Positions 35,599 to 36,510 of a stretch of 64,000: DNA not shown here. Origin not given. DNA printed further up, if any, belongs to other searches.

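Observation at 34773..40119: Core six-gene operon combines two different quinone-interacting membrane subunits (cytochrome b and NrfD-like) with a heptahaem cytochrome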

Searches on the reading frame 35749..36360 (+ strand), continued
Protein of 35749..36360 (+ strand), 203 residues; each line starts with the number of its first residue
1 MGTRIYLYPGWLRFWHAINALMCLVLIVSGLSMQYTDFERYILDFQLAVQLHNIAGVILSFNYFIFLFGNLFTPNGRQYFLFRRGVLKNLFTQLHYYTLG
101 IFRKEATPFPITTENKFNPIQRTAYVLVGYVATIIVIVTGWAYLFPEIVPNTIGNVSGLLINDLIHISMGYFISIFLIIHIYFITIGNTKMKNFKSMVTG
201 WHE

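Call 41: list_cluster_members(proteins=[P0128, P0136, P0144, P0150, P0169, P0173, P0182, P0185, P0189, P0199])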
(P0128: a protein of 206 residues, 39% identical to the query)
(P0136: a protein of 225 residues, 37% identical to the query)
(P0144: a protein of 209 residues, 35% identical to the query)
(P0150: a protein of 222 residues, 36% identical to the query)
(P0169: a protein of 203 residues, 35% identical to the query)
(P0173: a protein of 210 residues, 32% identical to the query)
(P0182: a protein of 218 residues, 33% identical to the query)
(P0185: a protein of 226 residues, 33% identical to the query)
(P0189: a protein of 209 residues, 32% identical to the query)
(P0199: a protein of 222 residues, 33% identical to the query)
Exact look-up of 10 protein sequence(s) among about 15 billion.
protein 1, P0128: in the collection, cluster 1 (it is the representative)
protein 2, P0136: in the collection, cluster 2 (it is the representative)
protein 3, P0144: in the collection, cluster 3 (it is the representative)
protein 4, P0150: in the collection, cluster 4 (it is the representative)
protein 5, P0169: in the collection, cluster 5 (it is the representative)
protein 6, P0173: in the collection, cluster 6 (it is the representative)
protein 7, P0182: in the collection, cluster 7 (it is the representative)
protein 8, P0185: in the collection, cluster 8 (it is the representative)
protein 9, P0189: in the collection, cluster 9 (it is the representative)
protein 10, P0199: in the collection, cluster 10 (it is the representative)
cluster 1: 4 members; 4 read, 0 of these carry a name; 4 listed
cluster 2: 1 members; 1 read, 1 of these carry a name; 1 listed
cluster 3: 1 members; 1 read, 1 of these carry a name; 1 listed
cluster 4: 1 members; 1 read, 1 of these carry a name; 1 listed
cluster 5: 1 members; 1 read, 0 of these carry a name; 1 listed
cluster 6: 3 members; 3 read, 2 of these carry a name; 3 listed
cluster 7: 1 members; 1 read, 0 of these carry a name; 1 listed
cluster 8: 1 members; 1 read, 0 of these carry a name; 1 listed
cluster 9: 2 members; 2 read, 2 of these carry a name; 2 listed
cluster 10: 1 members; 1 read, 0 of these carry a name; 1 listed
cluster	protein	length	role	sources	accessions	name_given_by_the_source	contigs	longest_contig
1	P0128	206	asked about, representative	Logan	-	-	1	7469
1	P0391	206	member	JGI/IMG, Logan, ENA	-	-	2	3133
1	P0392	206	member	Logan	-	-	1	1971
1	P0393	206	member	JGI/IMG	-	-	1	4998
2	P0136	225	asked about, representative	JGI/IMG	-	thiosulfate reductase cytochrome b subunit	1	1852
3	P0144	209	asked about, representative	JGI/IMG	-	thiosulfate reductase cytochrome b subunit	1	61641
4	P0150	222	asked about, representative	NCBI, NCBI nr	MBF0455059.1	MAG: cytochrome b/b6 domain-containing protein [Magnetococcales bacterium] | cytochrome b/b6 domain-containing protein [Magnetococcales bacterium]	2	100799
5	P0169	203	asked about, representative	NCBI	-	-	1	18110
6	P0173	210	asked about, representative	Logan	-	-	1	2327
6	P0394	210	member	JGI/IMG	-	thiosulfate reductase cytochrome b subunit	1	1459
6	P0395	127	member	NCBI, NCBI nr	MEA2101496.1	MAG: cytochrome b/b6 domain-containing protein, partial [Thermodesulfobacteriota ... | cytochrome b/b6 domain-containing protein [Thermodesulfobacteriota bacterium]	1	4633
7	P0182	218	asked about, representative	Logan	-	-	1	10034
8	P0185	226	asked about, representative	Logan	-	-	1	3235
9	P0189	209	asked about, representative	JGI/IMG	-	thiosulfate reductase cytochrome b subunit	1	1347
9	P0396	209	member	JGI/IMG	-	thiosulfate reductase cytochrome b subunit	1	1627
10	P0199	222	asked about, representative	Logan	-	-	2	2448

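Call 43: find_homologous_proteins(query=A4, max_evalue=1e-10)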
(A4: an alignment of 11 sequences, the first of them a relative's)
Query A4 (11 sequences) (210 aa, profile of the alignment): 323 proteins with E <= 1e-10 among 4641 candidates; the best 120 are listed.
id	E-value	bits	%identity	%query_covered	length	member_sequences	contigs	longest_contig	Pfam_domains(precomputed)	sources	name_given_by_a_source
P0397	6.9e-85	302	45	99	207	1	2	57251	PF01292.27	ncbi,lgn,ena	-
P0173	1.5e-84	301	100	100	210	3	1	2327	PF01292.27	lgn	-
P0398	4.0e-84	299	45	98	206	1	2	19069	PF01292.27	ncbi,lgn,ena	-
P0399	4.1e-82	293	43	99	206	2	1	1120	PF01292.27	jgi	jgi:thiosulfate reductase cytochrome b subunit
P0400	2.4e-81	290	43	99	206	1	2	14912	PF01292.27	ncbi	-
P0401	5.2e-81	289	43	99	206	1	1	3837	PF01292.27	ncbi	-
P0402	6.5e-81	289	68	99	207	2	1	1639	PF01292.27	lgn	-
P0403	8.1e-81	288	45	99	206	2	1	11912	PF01292.27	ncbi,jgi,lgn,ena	-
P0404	1.8e-80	287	45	99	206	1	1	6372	PF01292.27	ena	-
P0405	2.0e-80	287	43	99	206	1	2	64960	PF01292.27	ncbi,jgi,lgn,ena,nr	ncbi:MAG: cytochrome B [Deferribacteres bacterium]|nr:cytochrome B [Deferribacteres bacterium]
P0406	2.2e-80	287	67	99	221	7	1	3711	PF01292.27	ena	-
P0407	9.0e-80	285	46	98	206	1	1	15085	PF01292.27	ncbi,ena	-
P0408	1.3e-79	285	72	99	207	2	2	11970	PF01292.27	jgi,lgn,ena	-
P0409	1.5e-79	284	72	99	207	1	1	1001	PF01292.27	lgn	-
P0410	2.7e-79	284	74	99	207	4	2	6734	PF01292.27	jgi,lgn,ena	-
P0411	3.7e-79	283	67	99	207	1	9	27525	PF01292.27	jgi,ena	-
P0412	7.6e-79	282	69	99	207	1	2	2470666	PF01292.27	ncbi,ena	-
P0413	1.3e-78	281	65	98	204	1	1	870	PF01292.27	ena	-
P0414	1.9e-78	281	66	100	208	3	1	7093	PF01292.27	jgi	jgi:thiosulfate reductase cytochrome b subunit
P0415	2.2e-78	281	74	99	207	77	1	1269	PF01292.27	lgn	-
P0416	2.5e-78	280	43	98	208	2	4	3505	PF01292.27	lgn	-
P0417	3.8e-78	280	71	99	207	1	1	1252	PF01292.27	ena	-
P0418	4.4e-78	280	68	97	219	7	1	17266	PF01292.27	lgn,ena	-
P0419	4.6e-78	279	64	99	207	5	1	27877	PF01292.27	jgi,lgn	-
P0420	6.1e-78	279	65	99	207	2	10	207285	PF01292.27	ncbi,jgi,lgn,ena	-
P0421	6.5e-78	279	65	99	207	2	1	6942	PF01292.27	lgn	-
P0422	8.3e-78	279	72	99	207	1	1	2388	PF01292.27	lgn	-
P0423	1.1e-77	278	67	99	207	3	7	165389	PF01292.27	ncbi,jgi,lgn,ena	-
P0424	1.2e-77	278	65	99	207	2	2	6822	PF01292.27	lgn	-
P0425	4.7e-77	276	69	99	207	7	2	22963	PF01292.27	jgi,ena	-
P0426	5.1e-77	276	68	99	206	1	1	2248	PF01292.27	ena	-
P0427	5.9e-77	276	68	99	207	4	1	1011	PF01292.27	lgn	-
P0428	1.7e-76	274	63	99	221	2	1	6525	PF01292.27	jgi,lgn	jgi:formate dehydrogenase gamma subunit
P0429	1.8e-76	274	39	98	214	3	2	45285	PF01292.27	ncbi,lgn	-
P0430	2.0e-76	274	71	99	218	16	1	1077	PF01292.27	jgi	jgi:thiosulfate reductase cytochrome b subunit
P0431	3.5e-76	273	67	99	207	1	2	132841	PF01292.27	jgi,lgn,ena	-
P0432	3.8e-76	273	73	99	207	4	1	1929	PF01292.27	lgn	-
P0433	6.5e-76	272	71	99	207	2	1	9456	PF01292.27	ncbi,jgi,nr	ncbi:MAG: cytochrome b/b6 domain-containing protein [Deltaproteobacteria bacterium]|nr:cytochrome b/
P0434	9.6e-76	272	65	99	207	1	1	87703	PF01292.27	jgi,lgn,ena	-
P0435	9.9e-76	272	60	99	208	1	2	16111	PF01292.27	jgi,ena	-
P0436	1.2e-75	272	66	97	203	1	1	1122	PF01292.27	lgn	-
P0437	1.7e-75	271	60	99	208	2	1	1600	PF01292.27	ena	-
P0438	1.8e-75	271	59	97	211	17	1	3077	PF01292.27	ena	-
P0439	3.4e-75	270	66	99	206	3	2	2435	PF01292.27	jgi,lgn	jgi:thiosulfate reductase cytochrome b subunit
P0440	6.0e-75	269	59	99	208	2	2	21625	PF01292.27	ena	-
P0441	6.1e-75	269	39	96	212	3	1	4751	PF01292.27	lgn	-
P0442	7.3e-75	269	51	98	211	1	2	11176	PF01292.27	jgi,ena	-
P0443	8.2e-75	269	47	96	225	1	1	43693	PF01292.27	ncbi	-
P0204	8.9e-75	269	31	96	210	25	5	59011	PF01292.27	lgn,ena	-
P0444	9.5e-75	269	39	98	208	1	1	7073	PF01292.27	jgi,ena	-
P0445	1.0e-74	269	60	99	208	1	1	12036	PF01292.27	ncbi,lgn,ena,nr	ncbi:MAG: cytochrome b/b6 domain-containing protein [Thermodesulfobacteriota bacterium]|nr:cytochrom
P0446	1.8e-74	268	45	96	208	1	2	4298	PF01292.27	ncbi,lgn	-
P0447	1.9e-74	268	41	97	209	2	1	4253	PF01292.27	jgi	jgi:thiosulfate reductase cytochrome b subunit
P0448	2.2e-74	267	43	98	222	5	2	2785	PF01292.27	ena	-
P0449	4.7e-74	266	61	98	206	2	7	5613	PF01292.27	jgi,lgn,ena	jgi:thiosulfate reductase cytochrome b subunit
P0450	5.0e-74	266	60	100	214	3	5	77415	PF01292.27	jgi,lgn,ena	-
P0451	7.4e-74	266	60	100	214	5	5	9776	PF01292.27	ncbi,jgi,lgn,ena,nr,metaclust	ncbi:MAG: cytochrome B [Syntrophobacteraceae bacterium CG23_combo_of_CG06-09_8_20_14_all_50_8]|nr:MA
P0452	7.5e-74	266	65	99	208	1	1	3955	PF01292.27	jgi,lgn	jgi:formate dehydrogenase gamma subunit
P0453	8.1e-74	266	39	95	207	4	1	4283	PF01292.27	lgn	-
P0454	8.3e-74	266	43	96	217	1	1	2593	PF01292.27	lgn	-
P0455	1.2e-73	265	42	99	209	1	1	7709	PF01292.27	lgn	-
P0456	1.7e-73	265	50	98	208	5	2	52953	PF01292.27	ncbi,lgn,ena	-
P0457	2.6e-73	264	60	100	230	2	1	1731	PF01292.27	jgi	jgi:formate dehydrogenase gamma subunit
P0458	9.8e-73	262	67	99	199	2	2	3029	PF01292.27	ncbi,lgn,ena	-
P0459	1.8e-72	261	44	99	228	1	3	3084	PF01292.27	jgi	jgi:thiosulfate reductase cytochrome b subunit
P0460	1.9e-72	261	60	98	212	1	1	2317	PF01292.27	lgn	-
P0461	3.6e-72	260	39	98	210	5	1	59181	PF01292.27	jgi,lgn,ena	-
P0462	6.6e-72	259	41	99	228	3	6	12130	PF01292.27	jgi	jgi:thiosulfate reductase cytochrome b subunit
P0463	1.5e-71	258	67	96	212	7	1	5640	PF01292.27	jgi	-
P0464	2.3e-71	258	63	99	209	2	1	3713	PF01292.27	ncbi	-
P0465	3.3e-71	257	58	98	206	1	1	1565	PF01292.27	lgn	-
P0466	3.5e-71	257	40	95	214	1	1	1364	PF01292.27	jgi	jgi:thiosulfate reductase cytochrome b subunit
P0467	7.2e-71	256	40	94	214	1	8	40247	PF01292.27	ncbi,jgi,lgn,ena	ncbi:MAG: cytochrome b/b6 domain-containing protein [Acetobacteraceae bacterium]|jgi:thiosulfate red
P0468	7.8e-71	256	38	98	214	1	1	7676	PF01292.27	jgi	jgi:thiosulfate reductase cytochrome b subunit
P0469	1.2e-70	255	39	98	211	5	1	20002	PF01292.27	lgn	-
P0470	1.4e-70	255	36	97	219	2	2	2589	PF01292.27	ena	-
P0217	1.4e-70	255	37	98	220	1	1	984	PF01292.27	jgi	jgi:thiosulfate reductase cytochrome b subunit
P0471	1.7e-70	255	39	97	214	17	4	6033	PF01292.27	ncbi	-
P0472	2.8e-70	254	40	99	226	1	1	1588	PF01292.27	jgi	jgi:thiosulfate reductase cytochrome b subunit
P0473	3.2e-70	254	39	95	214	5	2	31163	PF01292.27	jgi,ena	-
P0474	4.0e-70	254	40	94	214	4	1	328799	PF01292.27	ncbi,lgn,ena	-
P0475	4.2e-70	253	34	98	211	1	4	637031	PF01292.27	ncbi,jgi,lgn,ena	-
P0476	5.0e-70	253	39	99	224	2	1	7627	PF01292.27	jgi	jgi:thiosulfate reductase cytochrome b subunit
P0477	5.7e-70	253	39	99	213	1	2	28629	PF01292.27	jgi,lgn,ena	jgi:thiosulfate reductase cytochrome b subunit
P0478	8.2e-70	253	40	99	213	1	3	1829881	PF01292.27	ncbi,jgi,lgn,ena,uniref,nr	ncbi:cytochrome B [Thermodesulfobacterium sp. TA1]|uniref:cytochrome b/b6 domain-containing protein 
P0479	8.3e-70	253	35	97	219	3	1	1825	PF01292.27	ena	-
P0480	8.4e-70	253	40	99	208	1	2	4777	PF01292.27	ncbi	-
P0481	1.0e-69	252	61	97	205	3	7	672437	PF01292.27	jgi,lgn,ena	jgi:formate dehydrogenase gamma subunit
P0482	1.1e-69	252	40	99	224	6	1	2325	PF01292.27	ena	-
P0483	1.8e-69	251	41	98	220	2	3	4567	PF01292.27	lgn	-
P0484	1.8e-69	251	40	98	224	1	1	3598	PF01292.27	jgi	jgi:thiosulfate reductase cytochrome b subunit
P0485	1.9e-69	251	41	95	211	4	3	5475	PF01292.27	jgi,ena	jgi:Ni/Fe-hydrogenase b-type cytochrome subunit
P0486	2.0e-69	251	39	98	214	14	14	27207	PF01292.27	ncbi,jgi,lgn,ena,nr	ncbi:MAG TPA: cytochrome b/b6 domain-containing protein [Acetobacteraceae bacterium]|jgi:thiosulfate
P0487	2.1e-69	251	39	95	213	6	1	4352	PF01292.27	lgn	-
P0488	2.3e-69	251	40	94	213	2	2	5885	PF01292.27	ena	-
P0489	2.6e-69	251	36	95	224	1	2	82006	PF01292.27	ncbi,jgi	-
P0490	3.7e-69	250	42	99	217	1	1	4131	PF01292.27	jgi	jgi:Ni/Fe-hydrogenase b-type cytochrome subunit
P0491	3.7e-69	250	36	97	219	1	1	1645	PF01292.27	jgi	-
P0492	4.5e-69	250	36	96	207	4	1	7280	PF01292.27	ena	-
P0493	4.8e-69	250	72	90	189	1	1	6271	PF01292.27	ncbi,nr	ncbi:MAG TPA: hypothetical protein ENN35_06645, partial [Deltaproteobacteria bacterium]|nr:hypotheti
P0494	5.3e-69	250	55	95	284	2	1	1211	PF01292.27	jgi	jgi:thiosulfate reductase cytochrome b subunit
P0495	5.9e-69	250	58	96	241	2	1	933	PF01292.27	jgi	jgi:formate dehydrogenase gamma subunit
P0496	6.5e-69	250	38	95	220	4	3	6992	PF01292.27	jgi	-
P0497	7.3e-69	249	34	98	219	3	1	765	PF01292.27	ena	-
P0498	9.1e-69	249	41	95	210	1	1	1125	PF01292.27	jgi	jgi:thiosulfate reductase cytochrome b subunit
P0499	9.5e-69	249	56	95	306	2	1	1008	PF01292.27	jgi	jgi:thiosulfate reductase cytochrome b subunit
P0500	9.7e-69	249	33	99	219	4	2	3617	PF01292.27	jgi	-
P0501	1.3e-68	249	40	95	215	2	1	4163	PF01292.27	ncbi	-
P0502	1.5e-68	248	44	99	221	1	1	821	PF01292.27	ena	-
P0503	1.8e-68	248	39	98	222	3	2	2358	PF01292.27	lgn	-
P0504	4.7e-68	247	38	96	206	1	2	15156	PF01292.27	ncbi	-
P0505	5.1e-68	247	55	95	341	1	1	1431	PF01292.27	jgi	jgi:thiosulfate reductase cytochrome b subunit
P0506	8.7e-68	246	39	98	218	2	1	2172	PF01292.27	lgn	-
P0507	1.1e-67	246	58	95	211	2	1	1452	PF01292.27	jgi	-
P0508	1.3e-67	245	53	95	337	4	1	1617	PF01292.27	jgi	jgi:thiosulfate reductase cytochrome b subunit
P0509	1.3e-67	245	36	97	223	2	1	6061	PF01292.27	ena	-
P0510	1.5e-67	245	42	99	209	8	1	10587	PF01292.27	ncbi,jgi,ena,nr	ncbi:MAG: cytochrome b/b6 domain-containing protein [Syntrophorhabdaceae bacterium]|nr:cytochrome b/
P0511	1.8e-67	245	39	94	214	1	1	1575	PF01292.27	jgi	jgi:thiosulfate reductase cytochrome b subunit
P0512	1.8e-67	245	42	99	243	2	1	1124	PF01292.27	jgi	jgi:thiosulfate reductase cytochrome b subunit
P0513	2.0e-67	245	38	99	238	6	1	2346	PF01292.27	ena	-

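Call 81: find_encoding_contigs(protein=P0412, flank=7000, max_places=1)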
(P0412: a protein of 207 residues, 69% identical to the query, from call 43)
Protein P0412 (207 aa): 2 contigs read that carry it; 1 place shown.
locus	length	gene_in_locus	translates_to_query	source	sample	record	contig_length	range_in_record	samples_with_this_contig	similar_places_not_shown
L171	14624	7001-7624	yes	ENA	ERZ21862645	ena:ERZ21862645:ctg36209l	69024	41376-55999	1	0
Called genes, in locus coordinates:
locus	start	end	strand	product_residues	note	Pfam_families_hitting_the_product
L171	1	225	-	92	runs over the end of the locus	-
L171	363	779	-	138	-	PF03205:MobB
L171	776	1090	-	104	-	PF04016:DUF364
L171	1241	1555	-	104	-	PF13938:DUF4213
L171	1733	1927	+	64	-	-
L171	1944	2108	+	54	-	-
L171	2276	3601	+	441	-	PF05140:ResB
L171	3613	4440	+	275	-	PF01578:Cytochrom_C_asm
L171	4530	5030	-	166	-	PF00581:Rhodanese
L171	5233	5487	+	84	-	-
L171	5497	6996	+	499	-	PF14522:Cytochrome_C7 (faint), PF14537:Cytochrom_c3_2 (faint)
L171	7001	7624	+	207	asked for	PF01292:Ni_hydr_CYTB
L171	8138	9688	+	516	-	PF00890:FAD_binding_2, PF01266:DAO, PF03486:HI0933_like (faint), PF07992:Pyr_redox_2 (weak), PF12831:FAD_oxidored, PF13450:NAD_binding_8 (weak)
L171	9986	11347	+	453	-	PF00070:Pyr_redox (faint), PF00890:FAD_binding_2, PF01266:DAO, PF01494:FAD_binding_3 (faint), PF03486:HI0933_like (weak), PF07992:Pyr_redox_2, PF12831:FAD_oxidored, PF13450:NAD_binding_8 (weak)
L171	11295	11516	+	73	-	PF00890:FAD_binding_2 (weak)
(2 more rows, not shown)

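Call 82: find_encoding_contigs(protein=P0405, flank=7000, max_places=1)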
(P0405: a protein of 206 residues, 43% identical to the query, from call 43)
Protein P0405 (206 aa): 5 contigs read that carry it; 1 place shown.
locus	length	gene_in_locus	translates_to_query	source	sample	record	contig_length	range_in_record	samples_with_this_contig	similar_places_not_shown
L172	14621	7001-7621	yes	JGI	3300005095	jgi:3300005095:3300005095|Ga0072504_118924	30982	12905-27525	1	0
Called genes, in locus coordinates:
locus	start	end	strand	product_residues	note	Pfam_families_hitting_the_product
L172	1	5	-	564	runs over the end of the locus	PF20446:ABC_N, PF09818:ABC_ATPase, PF21117:MRB1590_C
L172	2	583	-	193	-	PF00857:Isochorismatase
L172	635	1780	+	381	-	PF01041:DegT_DnrJ_EryC1, PF00155:Aminotran_1_2, PF00266:Aminotran_5 (faint), PF01053:Cys_Met_Meta_PP (weak), PF01212:Beta_elim_lyase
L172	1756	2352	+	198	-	PF00857:Isochorismatase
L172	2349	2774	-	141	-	PF12118:SprA-related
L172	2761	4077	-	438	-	PF01656:CbiA, PF13500:AAA_26, PF07685:GATase_3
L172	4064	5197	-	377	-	PF03631:Virul_fac_BrkB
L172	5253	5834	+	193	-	PF00156:Pribosyltran (weak)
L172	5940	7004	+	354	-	PF14537:Cytochrom_c3_2 (faint), PF09699:Paired_CXXCH_1 (faint), PF22113:Mtrc-MtrF_II-IV_dom (faint), PF22678:Cytochrom_c_NrfB-like (faint), PF14522:Cytochrome_C7 (weak)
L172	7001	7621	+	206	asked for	PF01292:Ni_hydr_CYTB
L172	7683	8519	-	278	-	-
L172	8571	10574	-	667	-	PF00270:DEAD (faint), PF04851:ResIII, PF13401:AAA_22 (faint), PF17757:UvrB_inter, PF27431:UvrB_3rd, PF00271:Helicase_C, PF12344:UvrB, PF02151:UVR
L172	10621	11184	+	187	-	-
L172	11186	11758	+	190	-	PF09335:VTT_dom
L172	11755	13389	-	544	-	PF00753:Lactamase_B, PF19583:ODP, PF00990:GGDEF, PF22335:Cas10-Cmr2_palm2 (weak)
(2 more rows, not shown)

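Call 83: find_encoding_contigs(protein=P0478, flank=7000, max_places=1)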
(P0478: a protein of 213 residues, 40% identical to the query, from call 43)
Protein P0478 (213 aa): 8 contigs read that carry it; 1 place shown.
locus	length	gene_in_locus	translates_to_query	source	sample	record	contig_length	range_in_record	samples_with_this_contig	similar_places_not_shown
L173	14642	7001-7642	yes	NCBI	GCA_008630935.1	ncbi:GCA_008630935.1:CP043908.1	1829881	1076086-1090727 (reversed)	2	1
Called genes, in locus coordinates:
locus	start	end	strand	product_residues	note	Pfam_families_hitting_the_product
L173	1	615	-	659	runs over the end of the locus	PF00009:GTP_EFTU, PF22042:EF-G_D2, PF14492:EFG_III, PF03764:EFG_IV, PF00679:EFG_C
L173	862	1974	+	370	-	PF00270:DEAD, PF04851:ResIII, PF00271:Helicase_C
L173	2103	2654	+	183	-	PF07998:Peptidase_M54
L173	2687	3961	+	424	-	PF00501:AMP-binding, PF14535:AMP-binding_C_2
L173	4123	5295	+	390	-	PF09699:Paired_CXXCH_1 (faint), PF14522:Cytochrome_C7 (faint), PF22113:Mtrc-MtrF_II-IV_dom (faint), PF22678:Cytochrom_c_NrfB-like (faint)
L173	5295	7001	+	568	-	PF02085:Cytochrom_CIII (faint), PF09699:Paired_CXXCH_1 (faint), PF13435:Cytochrome_C554 (faint), PF14522:Cytochrome_C7 (faint), PF22678:Cytochrom_c_NrfB-like (faint), PF14537:Cytochrom_c3_2 (faint)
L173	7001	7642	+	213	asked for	PF01292:Ni_hydr_CYTB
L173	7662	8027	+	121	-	PF02085:Cytochrom_CIII, PF14522:Cytochrome_C7 (faint)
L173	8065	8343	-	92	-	-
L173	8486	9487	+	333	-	PF00579:tRNA-synt_1b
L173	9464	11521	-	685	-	PF22745:Nlig-Ia, PF01653:DNA_ligase_aden, PF03120:OB_DNA_ligase, PF03119:DNA_ligase_ZBD, PF14520:HHH_5 (weak), PF12826:HHH_2, PF14520:HHH_5 (weak), PF00533:BRCT, +2 more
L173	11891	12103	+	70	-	PF20607:DUF6800 (weak)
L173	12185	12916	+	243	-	PF00005:ABC_tran, PF13304:AAA_21 (weak)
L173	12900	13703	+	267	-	PF01061:ABC2_membrane, PF12698:ABC2_membrane_3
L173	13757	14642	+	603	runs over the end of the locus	PF00009:GTP_EFTU, PF03144:GTP_EFTU_D2, PF14492:EFG_III (weak), PF00679:EFG_C, PF06421:LepA_C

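Call 88: search_protein_families(library=pfam, proteins=[L017:10679-11401:+, L014:10807-11523:+, L072:10806-11252:+, L021:10797-13103:+, L030:10758-12608:+], max_evalue=0.001)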
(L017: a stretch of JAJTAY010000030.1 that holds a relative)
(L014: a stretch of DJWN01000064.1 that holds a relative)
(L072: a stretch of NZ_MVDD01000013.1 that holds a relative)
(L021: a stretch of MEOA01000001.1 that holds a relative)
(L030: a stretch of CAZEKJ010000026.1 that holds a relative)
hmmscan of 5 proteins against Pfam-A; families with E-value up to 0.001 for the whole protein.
L017:10679-11401:+ (240 aa): 0 families

L014:10807-11523:+ (238 aa): 1 family
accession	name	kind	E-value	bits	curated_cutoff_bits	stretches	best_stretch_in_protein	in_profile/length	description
PF13457.12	GW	-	1.5e-06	29.2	21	1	28-60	37-70/76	GW (Gly-Tryp) dipeptide domain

L072:10806-11252:+ (148 aa): 0 families

L021:10797-13103:+ (768 aa): 3 families
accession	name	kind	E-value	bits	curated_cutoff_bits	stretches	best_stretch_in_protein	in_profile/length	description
PF13715.12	CarbopepD_reg_2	-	3.8e-18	65.8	32.2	1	26-113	1-88/88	CarboxypepD_reg-like domain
PF13620.12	CarboxypepD_reg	-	1.7e-11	44.7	32.3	1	25-96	1-76/82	Carboxypeptidase regulatory-like domain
PF07715.20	Plug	-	8.6e-10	39.5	23.9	1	124-222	5-102/107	TonB-dependent Receptor Plug Domain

L030:10758-12608:+ (616 aa): 1 family
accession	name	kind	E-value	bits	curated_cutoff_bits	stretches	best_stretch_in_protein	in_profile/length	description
PF00246.29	Peptidase_M14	-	9.1e-14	52.2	21.6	1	36-148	3-114/286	Zinc carboxypeptidase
